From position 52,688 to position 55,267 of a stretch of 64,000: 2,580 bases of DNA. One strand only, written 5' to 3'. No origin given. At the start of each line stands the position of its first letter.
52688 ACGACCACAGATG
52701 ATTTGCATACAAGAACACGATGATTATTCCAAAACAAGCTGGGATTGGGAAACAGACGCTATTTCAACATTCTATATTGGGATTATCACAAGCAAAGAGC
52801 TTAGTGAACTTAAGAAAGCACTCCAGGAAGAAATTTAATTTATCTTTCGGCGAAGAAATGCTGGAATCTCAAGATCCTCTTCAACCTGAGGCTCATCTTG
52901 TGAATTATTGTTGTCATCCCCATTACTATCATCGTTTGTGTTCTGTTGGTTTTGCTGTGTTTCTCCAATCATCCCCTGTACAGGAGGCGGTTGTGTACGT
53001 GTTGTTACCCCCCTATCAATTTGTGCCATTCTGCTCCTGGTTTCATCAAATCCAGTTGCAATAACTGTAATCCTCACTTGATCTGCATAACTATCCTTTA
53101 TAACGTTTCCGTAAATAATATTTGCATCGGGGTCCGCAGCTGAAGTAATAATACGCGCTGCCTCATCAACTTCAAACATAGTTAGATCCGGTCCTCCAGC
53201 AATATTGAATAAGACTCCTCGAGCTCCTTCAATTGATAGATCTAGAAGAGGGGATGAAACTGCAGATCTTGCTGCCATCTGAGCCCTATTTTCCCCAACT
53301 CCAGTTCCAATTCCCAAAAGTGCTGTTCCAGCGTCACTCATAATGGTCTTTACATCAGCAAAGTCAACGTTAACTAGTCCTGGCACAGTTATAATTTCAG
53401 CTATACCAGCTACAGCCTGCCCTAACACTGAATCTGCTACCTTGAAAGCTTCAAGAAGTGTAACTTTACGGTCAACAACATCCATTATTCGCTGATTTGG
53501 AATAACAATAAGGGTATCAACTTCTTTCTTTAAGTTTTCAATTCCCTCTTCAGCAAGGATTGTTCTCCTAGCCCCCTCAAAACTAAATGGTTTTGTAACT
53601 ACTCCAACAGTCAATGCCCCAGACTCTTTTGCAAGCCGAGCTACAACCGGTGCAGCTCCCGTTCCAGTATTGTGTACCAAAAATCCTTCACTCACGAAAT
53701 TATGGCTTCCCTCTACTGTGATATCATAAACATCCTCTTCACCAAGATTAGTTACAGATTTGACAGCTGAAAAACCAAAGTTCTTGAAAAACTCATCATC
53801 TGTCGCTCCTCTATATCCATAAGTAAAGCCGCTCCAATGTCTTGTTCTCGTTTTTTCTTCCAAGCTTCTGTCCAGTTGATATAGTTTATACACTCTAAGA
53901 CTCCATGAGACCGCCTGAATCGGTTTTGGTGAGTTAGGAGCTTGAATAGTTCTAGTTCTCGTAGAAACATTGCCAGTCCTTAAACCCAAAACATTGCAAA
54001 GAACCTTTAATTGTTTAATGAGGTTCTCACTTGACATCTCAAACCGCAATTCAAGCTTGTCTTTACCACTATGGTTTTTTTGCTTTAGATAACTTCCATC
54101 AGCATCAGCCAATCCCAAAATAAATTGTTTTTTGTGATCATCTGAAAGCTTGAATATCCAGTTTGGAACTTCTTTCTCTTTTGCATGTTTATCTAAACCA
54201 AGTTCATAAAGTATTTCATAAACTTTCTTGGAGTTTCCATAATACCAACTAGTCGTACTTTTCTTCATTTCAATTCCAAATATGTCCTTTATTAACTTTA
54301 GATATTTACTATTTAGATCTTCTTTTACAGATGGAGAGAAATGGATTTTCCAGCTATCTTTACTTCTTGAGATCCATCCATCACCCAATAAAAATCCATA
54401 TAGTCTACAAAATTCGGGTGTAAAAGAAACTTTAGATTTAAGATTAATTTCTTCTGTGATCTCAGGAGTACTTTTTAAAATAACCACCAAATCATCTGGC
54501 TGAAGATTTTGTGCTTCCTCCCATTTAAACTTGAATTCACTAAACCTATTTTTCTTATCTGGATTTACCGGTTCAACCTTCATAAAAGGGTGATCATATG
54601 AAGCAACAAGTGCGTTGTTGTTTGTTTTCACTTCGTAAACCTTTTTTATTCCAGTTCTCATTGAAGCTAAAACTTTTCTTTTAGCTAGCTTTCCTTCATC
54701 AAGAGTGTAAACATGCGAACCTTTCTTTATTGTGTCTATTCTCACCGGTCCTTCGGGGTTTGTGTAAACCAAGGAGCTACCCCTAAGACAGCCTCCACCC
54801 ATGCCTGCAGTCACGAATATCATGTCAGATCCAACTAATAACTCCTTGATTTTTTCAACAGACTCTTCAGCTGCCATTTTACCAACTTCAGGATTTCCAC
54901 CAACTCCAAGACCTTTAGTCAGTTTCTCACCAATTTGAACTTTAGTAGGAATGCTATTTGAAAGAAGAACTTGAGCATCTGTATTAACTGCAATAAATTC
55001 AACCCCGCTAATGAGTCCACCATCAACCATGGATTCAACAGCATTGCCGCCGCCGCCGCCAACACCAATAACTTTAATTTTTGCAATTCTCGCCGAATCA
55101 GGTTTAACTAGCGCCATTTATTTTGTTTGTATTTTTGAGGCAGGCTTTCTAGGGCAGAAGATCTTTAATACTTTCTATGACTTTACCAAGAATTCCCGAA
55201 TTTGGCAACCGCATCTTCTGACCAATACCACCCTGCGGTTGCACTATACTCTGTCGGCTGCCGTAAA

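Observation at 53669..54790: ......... intein splitting the FtsZ GGGTGTG GTP-binding motif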

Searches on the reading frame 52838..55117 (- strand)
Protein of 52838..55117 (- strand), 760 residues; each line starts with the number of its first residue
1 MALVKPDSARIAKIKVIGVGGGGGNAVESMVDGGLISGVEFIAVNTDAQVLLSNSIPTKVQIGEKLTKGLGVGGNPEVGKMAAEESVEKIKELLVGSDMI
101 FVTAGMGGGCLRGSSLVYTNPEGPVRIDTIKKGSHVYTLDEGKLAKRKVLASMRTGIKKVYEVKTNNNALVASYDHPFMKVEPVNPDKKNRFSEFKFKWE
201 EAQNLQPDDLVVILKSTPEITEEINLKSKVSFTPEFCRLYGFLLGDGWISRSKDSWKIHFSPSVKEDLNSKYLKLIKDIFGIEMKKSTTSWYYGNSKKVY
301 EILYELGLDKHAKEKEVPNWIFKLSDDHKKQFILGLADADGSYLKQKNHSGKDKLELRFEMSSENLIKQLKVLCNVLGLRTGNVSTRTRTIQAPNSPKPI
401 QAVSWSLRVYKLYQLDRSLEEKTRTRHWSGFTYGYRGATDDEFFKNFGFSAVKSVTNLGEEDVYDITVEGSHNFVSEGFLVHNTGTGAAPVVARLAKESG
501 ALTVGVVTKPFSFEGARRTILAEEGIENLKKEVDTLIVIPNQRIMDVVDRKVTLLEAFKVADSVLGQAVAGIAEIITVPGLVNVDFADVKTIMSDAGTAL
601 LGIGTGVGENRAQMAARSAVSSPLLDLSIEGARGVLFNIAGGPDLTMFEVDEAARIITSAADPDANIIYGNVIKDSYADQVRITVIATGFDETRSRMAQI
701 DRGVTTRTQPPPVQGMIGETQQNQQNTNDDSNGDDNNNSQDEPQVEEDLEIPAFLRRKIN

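Call 4: search_protein_families(library=pfam, proteins=[window:52838-55117:-], max_evalue=0.1)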
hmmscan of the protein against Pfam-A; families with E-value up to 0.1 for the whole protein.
window:52838-55117:- (760 aa): 7 families
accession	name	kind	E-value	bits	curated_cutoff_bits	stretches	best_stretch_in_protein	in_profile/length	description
PF00091.31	Tubulin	-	9.6e-42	143.8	33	2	13-109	1-121/190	Tubulin/FtsZ family, GTPase domain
PF12327.13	FtsZ_C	-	6.7e-34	116.5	27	1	597-691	1-95/95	FtsZ family, C-terminal domain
PF14890.11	Intein_splicing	-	1.8e-15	57.5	35.8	1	132-483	19-155/155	Intein splicing domain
PF14528.11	LAGLIDADG_3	-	3.7e-07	30.7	22.5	1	329-381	3-50/82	LAGLIDADG-like domain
PF00961.24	LAGLIDADG_1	-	0.00021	22.6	23.1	0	333-390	1-61/102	LAGLIDADG endonuclease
PF03161.18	LAGLIDADG_2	-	0.0032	17.9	25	1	239-281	4-45/168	LAGLIDADG DNA endonuclease family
PF14623.11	Vint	-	0.047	13.9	27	0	109-177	1-63/166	Hint-domain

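Call 9: find_homologous_proteins(query=window:52838-55117:-, max_evalue=1e-10)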
Query window:52838-55117:- (760 aa): 7967 proteins with E <= 1e-10 among 8000 candidates; the best 120 are listed.
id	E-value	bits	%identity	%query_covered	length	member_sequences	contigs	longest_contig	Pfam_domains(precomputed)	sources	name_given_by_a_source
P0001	0.0e+0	1696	100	100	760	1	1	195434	PF00091.32,PF14528.12,PF12327.14,PF14890.12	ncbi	-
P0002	0.0e+0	1153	68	100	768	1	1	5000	PF00091.32,PF14528.12,PF12327.14,PF14890.12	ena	-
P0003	0.0e+0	1127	65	100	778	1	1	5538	PF00091.32,PF14528.12,PF12327.14,PF14890.12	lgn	-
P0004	0.0e+0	1125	64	100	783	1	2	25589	PF00091.32,PF14528.12,PF12327.14,PF14890.12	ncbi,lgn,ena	ncbi:MAG: hypothetical protein AAB599_01580 [Patescibacteria group bacterium]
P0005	0.0e+0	1105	64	99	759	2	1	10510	PF00091.32,PF14528.12,PF12327.14,PF14890.12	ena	-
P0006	0.0e+0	1102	64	99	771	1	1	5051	PF00091.32,PF12327.14,PF14890.12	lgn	-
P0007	0.0e+0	1099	63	99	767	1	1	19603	PF00091.32,PF12327.14,PF14890.12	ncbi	-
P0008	0.0e+0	1048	60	100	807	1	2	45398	PF00091.32,PF12327.14,PF14890.12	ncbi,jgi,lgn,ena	-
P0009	5.1e-262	890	58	90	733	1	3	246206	PF00091.32,PF03161.19,PF14528.12,PF12327.14,PF14890.12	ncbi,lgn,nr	ncbi:MAG: hypothetical protein HYT70_01140 [Candidatus Aenigmarchaeota archaeon]|nr:hypothetical pro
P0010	6.1e-259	880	58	90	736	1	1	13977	PF00091.32,PF14528.12,PF12327.14,PF14890.12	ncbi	-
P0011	5.6e-258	876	57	90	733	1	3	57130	PF00091.32,PF14528.12,PF12327.14,PF14890.12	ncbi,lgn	-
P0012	5.3e-255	867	57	89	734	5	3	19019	PF00091.32,PF14528.12,PF12327.14,PF14890.12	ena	-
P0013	8.1e-254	863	75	43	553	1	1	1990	PF00091.32,PF12327.14,PF14890.12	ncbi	-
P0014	1.9e-253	861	57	89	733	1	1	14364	PF00091.32,PF14528.12,PF12327.14,PF14890.12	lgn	-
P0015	9.8e-250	849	56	89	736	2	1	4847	PF00091.32,PF14528.12,PF12327.14,PF14890.12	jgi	jgi:cell division protein FtsZ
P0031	4.1e-240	817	54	89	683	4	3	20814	PF00091.32,PF14528.12,PF12327.14,PF14890.12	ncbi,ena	-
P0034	4.6e-239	814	50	95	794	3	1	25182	PF00091.32,PF14528.12,PF12327.14,PF14890.12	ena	-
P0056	6.0e-226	770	52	90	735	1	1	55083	PF00091.32,PF14528.12,PF12327.14,PF14890.12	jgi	jgi:cell division protein FtsZ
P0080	3.8e-154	533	65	35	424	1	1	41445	PF00091.32,PF12327.14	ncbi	-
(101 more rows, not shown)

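Call 18: list_cluster_members(proteins=[P0001, P0009, P0012, P0031, P0034, P0004])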
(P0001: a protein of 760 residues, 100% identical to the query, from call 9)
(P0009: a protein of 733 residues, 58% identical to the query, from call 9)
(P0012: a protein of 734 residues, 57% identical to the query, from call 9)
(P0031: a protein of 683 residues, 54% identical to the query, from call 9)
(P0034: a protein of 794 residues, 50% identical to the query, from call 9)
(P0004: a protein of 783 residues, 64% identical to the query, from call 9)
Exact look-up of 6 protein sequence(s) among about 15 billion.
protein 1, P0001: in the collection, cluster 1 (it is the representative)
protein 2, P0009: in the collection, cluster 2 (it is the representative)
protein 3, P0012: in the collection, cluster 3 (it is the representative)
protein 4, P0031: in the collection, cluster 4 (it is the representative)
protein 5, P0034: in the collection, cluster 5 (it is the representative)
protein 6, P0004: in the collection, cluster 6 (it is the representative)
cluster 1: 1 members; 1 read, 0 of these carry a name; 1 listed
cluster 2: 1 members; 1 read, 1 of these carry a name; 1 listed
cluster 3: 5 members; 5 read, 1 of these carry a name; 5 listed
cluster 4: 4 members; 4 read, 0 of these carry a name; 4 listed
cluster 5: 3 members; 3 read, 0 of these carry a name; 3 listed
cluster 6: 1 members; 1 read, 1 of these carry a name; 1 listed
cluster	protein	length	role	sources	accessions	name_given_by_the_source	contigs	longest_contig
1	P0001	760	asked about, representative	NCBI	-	-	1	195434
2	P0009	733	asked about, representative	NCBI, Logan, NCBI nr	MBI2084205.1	MAG: hypothetical protein HYT70_01140 [Candidatus Aenigmarchaeota archaeon] | hypothetical protein [Candidatus Aenigmarchaeota archaeon]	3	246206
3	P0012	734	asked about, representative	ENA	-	-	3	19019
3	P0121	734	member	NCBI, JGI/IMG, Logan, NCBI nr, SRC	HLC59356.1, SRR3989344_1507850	MAG TPA: LAGLIDADG family homing endonuclease [archaeon] | LAGLIDADG family homing endonuclease [archaeon]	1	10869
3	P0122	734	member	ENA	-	-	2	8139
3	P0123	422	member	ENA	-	-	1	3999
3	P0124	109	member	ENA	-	-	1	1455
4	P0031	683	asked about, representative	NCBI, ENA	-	-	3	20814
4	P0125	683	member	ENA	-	-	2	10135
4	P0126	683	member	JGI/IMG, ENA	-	-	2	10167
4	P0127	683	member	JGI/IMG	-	-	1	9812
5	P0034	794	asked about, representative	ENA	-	-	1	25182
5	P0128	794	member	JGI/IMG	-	-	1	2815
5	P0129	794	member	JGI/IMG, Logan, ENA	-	-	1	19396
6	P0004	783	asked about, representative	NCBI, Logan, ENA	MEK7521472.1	MAG: hypothetical protein AAB599_01580 [Patescibacteria group bacterium]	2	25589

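Call 20: find_encoding_contigs(protein=P0009, flank=8000, max_places=2)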
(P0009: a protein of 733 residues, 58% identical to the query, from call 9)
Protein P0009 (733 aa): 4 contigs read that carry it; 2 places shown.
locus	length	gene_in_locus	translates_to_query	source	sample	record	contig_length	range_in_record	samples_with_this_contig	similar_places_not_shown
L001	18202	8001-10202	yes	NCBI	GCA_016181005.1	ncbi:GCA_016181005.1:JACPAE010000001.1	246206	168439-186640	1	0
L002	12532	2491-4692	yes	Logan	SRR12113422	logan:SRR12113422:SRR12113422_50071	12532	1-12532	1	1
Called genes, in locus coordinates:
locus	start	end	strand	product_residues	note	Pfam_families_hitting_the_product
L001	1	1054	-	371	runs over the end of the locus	PF01368:DHH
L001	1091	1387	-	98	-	PF00428:Ribosomal_60s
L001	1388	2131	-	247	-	PF00466:Ribosomal_L10, PF17777:RL10P_insert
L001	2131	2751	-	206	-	PF00687:Ribosomal_L1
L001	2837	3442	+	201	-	PF00416:Ribosomal_S13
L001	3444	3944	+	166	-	PF00163:Ribosomal_S4 (weak), PF01479:S4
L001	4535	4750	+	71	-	-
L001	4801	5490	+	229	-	PF01193:RNA_pol_L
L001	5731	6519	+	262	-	-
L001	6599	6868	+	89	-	-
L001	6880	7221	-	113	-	-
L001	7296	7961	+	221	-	PF00254:FKBP_C, PF22199:FKBP26_IF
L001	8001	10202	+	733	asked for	PF00091:Tubulin, PF14890:Intein_splicing, PF03161:LAGLIDADG_2 (faint), PF14528:LAGLIDADG_3 (weak), PF00091:Tubulin, PF12327:FtsZ_C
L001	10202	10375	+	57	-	-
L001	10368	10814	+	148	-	PF03439:Spt5-NGN, PF00467:KOW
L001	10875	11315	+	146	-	PF00298:Ribosomal_L11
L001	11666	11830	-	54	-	PF01246:Ribosomal_L24e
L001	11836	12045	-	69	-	PF01200:Ribosomal_S28e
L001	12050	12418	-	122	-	PF01248:Ribosomal_L7Ae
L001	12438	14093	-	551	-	PF00749:tRNA-synt_1c, PF03950:tRNA-synt_1c_C, PF20974:tRNA-synt_1c_C2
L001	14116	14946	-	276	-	PF01875:Memo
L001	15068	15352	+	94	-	-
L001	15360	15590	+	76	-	-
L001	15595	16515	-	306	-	PF00589:Phage_integrase, PF16795:Phage_integr_3 (faint)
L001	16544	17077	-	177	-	PF12705:PDDEXK_1 (weak)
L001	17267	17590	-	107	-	PF02150:Zn_ribbon_RPB9 (weak), PF26040:Zn_ribbon_CLPX_N (faint), PF01096:Zn_ribbon_TFIIS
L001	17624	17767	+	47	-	-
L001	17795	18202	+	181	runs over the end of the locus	PF00578:AhpC-TSA, PF08534:Redoxin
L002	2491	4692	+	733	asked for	PF00091:Tubulin, PF14890:Intein_splicing, PF03161:LAGLIDADG_2 (faint), PF14528:LAGLIDADG_3 (weak), PF00091:Tubulin, PF12327:FtsZ_C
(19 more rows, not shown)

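Call 28: find_encoding_contigs(protein=P0080, flank=6000, max_places=1)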
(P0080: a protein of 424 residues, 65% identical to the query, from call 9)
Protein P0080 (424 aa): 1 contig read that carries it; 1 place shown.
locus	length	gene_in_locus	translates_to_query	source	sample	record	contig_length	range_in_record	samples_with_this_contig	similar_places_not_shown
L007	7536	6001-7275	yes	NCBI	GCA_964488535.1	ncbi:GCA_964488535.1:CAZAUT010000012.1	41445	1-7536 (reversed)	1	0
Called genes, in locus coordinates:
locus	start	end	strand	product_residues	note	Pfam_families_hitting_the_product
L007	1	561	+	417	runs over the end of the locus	PF08245:Mur_ligase_M, PF02875:Mur_ligase_C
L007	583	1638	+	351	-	PF00953:Glycos_transf_4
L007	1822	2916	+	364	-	PF01098:FTSW_RODA_SPOVE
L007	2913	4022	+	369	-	PF03033:Glyco_transf_28, PF04101:Glyco_tran_28_C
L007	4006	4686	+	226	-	-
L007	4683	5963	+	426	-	PF02491:SHS2_FTSA, PF06277:EutA (weak), PF06723:MreB_Mbl, PF14450:FtsA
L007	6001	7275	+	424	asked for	PF00091:Tubulin, PF12327:FtsZ_C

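Call 29: find_encoding_contigs(protein=P0013, flank=3000, max_places=1)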
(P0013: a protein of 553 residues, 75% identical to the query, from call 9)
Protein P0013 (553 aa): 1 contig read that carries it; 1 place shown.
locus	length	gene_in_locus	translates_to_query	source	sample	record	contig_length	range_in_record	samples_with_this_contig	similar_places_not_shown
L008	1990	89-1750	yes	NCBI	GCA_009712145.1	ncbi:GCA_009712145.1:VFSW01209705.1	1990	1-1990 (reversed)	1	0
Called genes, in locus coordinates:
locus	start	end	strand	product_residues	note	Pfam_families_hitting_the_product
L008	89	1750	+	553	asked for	PF00091:Tubulin, PF14890:Intein_splicing, PF00091:Tubulin, PF12327:FtsZ_C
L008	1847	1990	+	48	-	?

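Call 34: find_encoding_contigs(protein=P0031, flank=8000, max_places=1)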
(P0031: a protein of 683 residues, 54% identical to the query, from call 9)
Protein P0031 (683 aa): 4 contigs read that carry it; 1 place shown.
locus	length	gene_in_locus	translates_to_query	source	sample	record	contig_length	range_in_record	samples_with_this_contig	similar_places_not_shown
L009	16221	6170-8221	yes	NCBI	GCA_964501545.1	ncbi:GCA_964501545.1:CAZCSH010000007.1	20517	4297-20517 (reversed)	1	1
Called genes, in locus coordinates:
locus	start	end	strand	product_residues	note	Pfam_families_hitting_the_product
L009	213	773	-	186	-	PF01195:Pept_tRNA_hydro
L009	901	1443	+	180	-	PF10502:Peptidase_S26, PF00717:Peptidase_S24 (weak)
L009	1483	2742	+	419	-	PF13393:tRNA-synt_His, PF00587:tRNA-synt_2b, PF03129:HGTP_anticodon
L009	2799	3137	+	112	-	PF11969:DcpS_C, PF01230:HIT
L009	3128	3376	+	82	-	-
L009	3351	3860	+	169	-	PF09424:YqeY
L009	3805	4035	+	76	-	-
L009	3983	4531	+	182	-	PF19502:DUF6036 (weak)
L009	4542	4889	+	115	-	PF02130:YbeY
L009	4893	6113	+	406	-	PF02491:SHS2_FTSA, PF06723:MreB_Mbl, PF11104:PilM_2 (weak), PF14450:FtsA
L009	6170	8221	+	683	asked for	PF00091:Tubulin, PF14890:Intein_splicing, PF14528:LAGLIDADG_3 (faint), PF00091:Tubulin, PF12327:FtsZ_C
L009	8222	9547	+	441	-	PF13567:DUF4131, PF03772:Competence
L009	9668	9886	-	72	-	-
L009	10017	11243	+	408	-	PF22053:DUF6938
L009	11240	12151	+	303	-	-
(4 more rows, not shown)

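Call 35: find_encoding_contigs(protein=P0034, flank=8000, max_places=1)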
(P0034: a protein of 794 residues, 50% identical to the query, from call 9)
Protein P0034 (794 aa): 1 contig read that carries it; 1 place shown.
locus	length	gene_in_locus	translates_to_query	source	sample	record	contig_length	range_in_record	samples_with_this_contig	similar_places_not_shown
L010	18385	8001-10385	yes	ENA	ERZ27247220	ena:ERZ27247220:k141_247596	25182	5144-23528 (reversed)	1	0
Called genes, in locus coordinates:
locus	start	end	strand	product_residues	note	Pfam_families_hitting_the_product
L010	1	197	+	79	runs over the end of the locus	-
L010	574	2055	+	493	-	-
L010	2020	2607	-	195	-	PF01195:Pept_tRNA_hydro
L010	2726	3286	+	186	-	PF10502:Peptidase_S26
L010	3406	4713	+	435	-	PF13393:tRNA-synt_His, PF00587:tRNA-synt_2b, PF03129:HGTP_anticodon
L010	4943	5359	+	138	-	PF11969:DcpS_C, PF01230:HIT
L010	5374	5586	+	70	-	PF01165:Ribosomal_S21 (weak)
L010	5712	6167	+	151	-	PF09424:YqeY, PF02637:GatB_Yqey (weak)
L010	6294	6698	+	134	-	PF02130:YbeY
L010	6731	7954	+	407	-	PF11104:PilM_2 (faint), PF02491:SHS2_FTSA, PF06723:MreB_Mbl (weak), PF14450:FtsA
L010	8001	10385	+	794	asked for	PF14528:LAGLIDADG_3 (faint), PF00091:Tubulin, PF14890:Intein_splicing, PF00091:Tubulin, PF12327:FtsZ_C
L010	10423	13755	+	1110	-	PF03477:ATP-cone, PF13597:NRDD, PF14528:LAGLIDADG_3 (faint), PF14890:Intein_splicing, PF13597:NRDD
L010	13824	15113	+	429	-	PF21760:SecD_1st, PF22599:SecDF_P1_head, PF00873:ACR_tran (weak), PF02355:SecD_SecF_C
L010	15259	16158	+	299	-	PF07549:Sec_GG (weak), PF02355:SecD_SecF_C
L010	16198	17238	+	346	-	PF04545:Sigma70_r4, PF05066:HARE-HTH (weak)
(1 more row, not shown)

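Call 36: find_encoding_contigs(protein=P0056, flank=8000, max_places=1)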
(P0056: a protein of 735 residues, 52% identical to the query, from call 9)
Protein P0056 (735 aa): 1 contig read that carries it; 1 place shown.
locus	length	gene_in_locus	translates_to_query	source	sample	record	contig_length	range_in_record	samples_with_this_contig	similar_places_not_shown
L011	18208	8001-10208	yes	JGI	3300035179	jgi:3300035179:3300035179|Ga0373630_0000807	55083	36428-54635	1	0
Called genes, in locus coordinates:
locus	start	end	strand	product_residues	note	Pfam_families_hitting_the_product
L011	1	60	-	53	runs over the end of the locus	-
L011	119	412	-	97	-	-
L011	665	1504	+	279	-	PF01875:Memo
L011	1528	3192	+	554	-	PF00749:tRNA-synt_1c, PF03950:tRNA-synt_1c_C, PF20974:tRNA-synt_1c_C2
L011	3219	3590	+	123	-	PF01248:Ribosomal_L7Ae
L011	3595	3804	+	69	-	PF01200:Ribosomal_S28e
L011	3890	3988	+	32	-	-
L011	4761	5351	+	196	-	PF00416:Ribosomal_S13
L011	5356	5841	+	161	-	PF00163:Ribosomal_S4 (weak), PF01479:S4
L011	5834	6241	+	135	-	PF00411:Ribosomal_S11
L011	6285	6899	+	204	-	PF01193:RNA_pol_L, PF01000:RNA_pol_A_bac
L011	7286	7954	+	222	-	PF00254:FKBP_C, PF22199:FKBP26_IF, PF18046:FKBP26_C (weak)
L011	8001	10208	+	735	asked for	PF00091:Tubulin, PF14890:Intein_splicing, PF14528:LAGLIDADG_3 (faint), PF00091:Tubulin, PF12327:FtsZ_C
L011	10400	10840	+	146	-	PF03439:Spt5-NGN, PF00467:KOW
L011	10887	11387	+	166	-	PF03946:Ribosomal_L11_N, PF00298:Ribosomal_L11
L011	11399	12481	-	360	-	PF00933:Glyco_hydro_3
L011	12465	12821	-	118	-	-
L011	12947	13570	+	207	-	PF00687:Ribosomal_L1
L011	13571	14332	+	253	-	PF00466:Ribosomal_L10, PF17777:RL10P_insert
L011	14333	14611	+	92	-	PF00428:Ribosomal_60s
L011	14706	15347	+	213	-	PF01966:HD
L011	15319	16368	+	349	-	PF01368:DHH (weak), PF02272:DHHA1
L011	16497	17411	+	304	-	-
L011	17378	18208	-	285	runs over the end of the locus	PF01978:TrmB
